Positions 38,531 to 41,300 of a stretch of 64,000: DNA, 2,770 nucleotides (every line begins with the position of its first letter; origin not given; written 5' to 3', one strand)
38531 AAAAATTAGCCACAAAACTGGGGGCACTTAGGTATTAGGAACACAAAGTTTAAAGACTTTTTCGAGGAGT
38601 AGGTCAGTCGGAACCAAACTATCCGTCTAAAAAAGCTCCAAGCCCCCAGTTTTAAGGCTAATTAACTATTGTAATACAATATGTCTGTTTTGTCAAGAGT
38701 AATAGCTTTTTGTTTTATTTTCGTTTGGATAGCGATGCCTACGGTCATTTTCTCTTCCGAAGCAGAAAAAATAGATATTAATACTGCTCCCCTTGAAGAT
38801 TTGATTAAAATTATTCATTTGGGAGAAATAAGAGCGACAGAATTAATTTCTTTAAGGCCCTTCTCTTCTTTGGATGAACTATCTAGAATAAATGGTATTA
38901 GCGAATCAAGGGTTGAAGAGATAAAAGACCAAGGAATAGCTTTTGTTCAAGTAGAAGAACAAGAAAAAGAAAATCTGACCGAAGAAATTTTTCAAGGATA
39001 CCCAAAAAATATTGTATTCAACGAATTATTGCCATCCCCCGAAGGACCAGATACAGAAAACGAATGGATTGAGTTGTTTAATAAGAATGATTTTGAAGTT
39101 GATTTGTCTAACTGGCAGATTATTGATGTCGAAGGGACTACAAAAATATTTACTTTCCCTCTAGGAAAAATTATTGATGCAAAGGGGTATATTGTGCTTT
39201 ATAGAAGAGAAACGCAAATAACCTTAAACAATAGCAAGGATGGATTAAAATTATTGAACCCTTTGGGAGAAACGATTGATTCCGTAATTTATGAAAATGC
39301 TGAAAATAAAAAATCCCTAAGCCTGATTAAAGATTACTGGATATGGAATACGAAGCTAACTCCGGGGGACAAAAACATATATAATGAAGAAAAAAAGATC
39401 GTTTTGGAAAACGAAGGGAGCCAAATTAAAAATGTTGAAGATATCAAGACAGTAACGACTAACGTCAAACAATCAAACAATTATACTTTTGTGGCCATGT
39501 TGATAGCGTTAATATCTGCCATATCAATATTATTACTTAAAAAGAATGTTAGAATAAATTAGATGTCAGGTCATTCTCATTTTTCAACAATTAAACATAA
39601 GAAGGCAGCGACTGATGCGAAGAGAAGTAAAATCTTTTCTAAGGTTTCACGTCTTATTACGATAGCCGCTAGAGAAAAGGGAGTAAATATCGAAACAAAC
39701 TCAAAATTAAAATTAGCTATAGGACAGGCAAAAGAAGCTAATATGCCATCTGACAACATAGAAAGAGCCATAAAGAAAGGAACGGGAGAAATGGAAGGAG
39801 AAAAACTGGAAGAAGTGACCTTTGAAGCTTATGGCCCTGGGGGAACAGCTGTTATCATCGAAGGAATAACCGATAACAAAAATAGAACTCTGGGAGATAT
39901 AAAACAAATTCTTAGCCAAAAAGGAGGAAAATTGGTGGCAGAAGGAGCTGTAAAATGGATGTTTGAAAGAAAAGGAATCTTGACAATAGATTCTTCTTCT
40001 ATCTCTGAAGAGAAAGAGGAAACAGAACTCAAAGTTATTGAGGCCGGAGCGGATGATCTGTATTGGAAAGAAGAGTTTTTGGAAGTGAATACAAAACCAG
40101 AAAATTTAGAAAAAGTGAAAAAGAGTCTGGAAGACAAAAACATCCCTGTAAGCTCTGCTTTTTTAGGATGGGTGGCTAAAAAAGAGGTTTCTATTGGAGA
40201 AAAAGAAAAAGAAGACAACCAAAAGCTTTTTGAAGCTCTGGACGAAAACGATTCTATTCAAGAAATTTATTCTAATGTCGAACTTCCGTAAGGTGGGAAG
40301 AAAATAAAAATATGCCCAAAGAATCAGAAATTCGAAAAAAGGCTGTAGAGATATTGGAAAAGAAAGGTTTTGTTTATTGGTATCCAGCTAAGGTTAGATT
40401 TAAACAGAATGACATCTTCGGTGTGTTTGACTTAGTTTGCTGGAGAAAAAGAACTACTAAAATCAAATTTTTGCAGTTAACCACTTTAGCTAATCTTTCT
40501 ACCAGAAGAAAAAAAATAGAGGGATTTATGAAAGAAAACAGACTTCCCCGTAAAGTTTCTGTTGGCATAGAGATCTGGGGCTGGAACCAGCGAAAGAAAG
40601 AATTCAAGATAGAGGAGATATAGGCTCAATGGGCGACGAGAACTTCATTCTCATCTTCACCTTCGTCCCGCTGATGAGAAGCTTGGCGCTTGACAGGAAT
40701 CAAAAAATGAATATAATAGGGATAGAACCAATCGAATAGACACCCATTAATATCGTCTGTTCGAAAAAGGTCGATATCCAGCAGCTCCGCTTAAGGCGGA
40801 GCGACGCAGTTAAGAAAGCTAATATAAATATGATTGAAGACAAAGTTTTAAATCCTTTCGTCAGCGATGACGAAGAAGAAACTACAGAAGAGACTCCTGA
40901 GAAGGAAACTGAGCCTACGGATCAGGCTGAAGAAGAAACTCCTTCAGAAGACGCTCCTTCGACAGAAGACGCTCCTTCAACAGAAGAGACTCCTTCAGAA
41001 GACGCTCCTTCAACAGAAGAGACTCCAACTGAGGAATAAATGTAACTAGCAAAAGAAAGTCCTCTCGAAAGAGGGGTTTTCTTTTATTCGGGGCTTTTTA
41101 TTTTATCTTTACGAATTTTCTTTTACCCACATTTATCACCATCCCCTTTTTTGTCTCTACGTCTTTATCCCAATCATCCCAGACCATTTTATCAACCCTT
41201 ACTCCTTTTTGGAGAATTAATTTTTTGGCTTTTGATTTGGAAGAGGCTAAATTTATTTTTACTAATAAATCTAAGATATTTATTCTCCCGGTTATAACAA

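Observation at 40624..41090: GC-rich islet: consensus promoter, 110-nt two-hairpin leader, and a 69-aa hyper-acidic tandem-repeat ORF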

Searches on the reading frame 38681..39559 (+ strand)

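Call 13: search_protein_families(library=pfam, proteins=[window:38681-39559:+], max_evalue=0.1)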
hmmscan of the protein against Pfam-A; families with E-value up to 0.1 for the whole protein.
window:38681-39559:+ (293 aa): 3 families
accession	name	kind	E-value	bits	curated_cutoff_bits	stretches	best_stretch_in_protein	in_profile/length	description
PF00932.25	LTD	-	4.5e-18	66.1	34.3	1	109-204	6-107/109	Lamin Tail Domain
PF12836.13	HHH_3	-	2.7e-09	37.4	27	1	27-83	2-62/65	Helix-hairpin-helix motif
PF06514.17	PsbU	-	0.0044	17.4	24.5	1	26-95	10-79/93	Photosystem II 12 kDa extrinsic protein (PsbU)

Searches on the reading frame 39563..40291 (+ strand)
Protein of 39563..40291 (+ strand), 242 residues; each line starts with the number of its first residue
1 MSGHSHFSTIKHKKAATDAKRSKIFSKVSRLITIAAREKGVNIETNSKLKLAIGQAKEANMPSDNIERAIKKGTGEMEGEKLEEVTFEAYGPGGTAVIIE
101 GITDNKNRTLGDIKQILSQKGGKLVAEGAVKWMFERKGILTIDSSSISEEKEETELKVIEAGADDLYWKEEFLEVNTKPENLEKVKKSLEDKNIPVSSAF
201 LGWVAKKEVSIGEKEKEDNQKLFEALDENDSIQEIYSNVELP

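Call 13: search_protein_families(library=pfam, proteins=[window:39563-40288:+], max_evalue=0.1)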
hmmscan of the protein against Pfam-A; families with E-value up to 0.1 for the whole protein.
window:39563-40288:+ (242 aa): 2 families
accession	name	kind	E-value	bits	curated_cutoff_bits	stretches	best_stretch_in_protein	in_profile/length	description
PF01709.26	Transcrip_reg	-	2.6e-47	161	27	1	82-239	1-160/160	TACO1/YebC second and third domain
PF20772.2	TACO1_YebC_N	-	3.1e-29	101.7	36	1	5-76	1-73/73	TACO1/YebC protein N-terminal domain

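Call 15: find_encoding_contigs(protein=window:39563-40291:+, flank=4000, max_places=10)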
Protein window:39563-40291:+ (242 aa): 1 contig read that carries it; 1 place shown.
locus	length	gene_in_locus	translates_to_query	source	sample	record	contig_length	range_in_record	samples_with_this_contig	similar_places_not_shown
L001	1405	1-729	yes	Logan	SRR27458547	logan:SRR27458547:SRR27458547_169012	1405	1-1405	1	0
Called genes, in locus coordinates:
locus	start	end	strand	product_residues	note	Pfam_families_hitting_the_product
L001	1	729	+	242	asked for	PF20772:TACO1_YebC_N, PF01709:Transcrip_reg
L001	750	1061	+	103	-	-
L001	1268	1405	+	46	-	?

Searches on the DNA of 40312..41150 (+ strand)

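Call 8: search_rna_families(source=window, start=40550, end=41150, threshold=evalue, max_evalue=10, show_alignments=3)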
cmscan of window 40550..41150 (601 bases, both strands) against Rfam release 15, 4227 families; matches with E-value up to 10: 13.
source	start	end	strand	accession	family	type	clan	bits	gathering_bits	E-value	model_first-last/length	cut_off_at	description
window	40926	40999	-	RF00639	mir-515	Gene; miRNA;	CL00096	20.4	68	0.26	1-87/87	no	mir-515 microRNA precursor family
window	40596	40664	-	RF00323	snoR79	Gene; snRNA; snoRNA; CD-box;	-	18.1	80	0.76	1-65/65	no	Small nucleolar RNA R79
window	41023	41123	+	RF01770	rimP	Cis-reg; leader;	-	18.1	47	2.6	1-102/102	no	Gammaprotebacteria rimP leader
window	40764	40884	+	RF00225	IRES_Tobamo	Cis-reg; IRES;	-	17.2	50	5.1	1-151/151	no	Tobamovirus internal ribosome entry site (IRES)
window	40877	40955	-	RF00687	mir-136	Gene; miRNA;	-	16.4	64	3.1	1-82/82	no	mir-136 microRNA precursor family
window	41031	41122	+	RF01483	rli56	Cis-reg;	-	16.3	47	8.3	1-100/100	no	Listeria sRNA rli56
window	40865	40968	+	RF01211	SNORD124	Gene; snRNA; snoRNA; CD-box;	-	15.6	40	7.7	1-104/104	no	Small nucleolar RNA SNORD124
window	41106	41138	-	RF02925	6A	Gene; sRNA;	-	15.4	41.2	7.1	1-52/52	no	6A RNA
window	41032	41116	+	RF02621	BSnc120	Gene; sRNA;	-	15.3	114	2.5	1-88/88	no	Brucella sRNA 120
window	40937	41007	-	RF00733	mir-296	Gene; miRNA;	-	15.2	66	4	1-79/79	no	mir-296 microRNA precursor family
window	41049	41082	-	RF00489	ctRNA_p42d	Gene; antisense;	-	14.5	50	5.2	1-46/46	no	ctRNA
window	41062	41118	+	RF02108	DLEU2_4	Gene; lncRNA;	-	13.4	40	5.6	1-58/58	no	Deleted in lymphocytic leukemia 2 conserved region 4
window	41073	41150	+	RF02041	HOTTIP_2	Gene; lncRNA;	-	6.1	80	3.6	1-78/374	3'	HOXA transcript at the distal tip, conserved region 2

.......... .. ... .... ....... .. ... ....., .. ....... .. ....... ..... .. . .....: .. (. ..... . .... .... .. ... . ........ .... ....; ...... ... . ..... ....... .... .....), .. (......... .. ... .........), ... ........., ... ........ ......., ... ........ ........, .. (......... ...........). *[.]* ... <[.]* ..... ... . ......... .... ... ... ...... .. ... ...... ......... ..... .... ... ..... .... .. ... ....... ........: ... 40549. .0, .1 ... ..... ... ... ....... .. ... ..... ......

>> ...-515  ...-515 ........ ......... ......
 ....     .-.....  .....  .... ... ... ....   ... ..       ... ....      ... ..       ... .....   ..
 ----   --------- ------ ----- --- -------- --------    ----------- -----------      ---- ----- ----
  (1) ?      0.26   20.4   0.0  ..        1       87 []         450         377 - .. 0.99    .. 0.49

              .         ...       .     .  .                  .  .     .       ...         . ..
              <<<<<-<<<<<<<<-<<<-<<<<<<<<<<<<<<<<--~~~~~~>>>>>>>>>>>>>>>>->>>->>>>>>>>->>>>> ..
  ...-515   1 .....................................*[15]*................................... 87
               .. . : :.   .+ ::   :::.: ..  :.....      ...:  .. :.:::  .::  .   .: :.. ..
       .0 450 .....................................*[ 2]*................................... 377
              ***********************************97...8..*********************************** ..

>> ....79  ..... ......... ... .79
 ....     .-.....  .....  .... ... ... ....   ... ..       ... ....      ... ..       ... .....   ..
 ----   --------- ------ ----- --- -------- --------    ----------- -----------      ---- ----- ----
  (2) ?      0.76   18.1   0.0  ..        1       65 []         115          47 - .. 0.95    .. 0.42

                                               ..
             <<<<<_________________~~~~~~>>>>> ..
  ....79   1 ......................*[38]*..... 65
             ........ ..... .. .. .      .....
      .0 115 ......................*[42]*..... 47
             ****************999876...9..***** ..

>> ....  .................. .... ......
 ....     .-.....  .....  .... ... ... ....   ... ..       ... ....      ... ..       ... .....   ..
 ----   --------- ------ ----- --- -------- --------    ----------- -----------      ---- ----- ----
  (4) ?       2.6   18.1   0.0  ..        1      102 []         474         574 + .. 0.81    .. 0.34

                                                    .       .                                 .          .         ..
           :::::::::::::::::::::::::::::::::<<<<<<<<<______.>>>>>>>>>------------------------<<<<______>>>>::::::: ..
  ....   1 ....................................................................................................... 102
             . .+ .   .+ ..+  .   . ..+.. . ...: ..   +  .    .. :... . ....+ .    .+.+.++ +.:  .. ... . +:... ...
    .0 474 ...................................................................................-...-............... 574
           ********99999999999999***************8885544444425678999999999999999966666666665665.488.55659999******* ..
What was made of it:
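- On Any Rfam 15 RNA family (riboswitches, r-protein leaders, sRNAs): 40550-41150 scanned at E up to 10 gave only chance-level hits, the best with E = 0.26 to a miRNA model (call 8).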

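Call 54: search_rna_families(sources=[L004, L005, L007, L008, L018, L020, L022, L026, L028, L031, L032, L035, L043, L048, L049, L059, L062, L066, L082, L085], threshold=gathering)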
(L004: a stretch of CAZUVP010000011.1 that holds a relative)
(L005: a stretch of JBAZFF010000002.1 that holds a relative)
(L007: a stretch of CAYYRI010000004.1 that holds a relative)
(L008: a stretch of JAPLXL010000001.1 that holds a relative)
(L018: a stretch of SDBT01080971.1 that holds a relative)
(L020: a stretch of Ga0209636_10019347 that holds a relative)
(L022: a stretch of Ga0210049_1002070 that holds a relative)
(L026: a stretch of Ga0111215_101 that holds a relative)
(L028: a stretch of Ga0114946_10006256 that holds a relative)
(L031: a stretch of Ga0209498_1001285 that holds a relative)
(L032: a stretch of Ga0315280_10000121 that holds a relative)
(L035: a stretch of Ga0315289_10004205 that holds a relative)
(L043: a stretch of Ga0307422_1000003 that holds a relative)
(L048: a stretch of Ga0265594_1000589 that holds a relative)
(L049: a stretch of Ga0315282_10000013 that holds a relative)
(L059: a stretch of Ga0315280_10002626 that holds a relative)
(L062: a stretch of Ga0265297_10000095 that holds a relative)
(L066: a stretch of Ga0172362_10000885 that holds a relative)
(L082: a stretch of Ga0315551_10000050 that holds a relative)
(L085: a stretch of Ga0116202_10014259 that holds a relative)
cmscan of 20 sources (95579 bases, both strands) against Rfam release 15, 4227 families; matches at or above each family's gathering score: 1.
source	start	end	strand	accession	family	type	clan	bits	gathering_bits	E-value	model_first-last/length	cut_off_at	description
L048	2469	2538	-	RF01393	isrJ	Gene; sRNA;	-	37.1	37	0.0051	1-75/75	no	isrJ Hfq binding RNA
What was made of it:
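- On Any Rfam 15 RNA family (riboswitches, r-protein leaders, sRNAs): Twenty related loci gave nothing in the leader (call 54).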
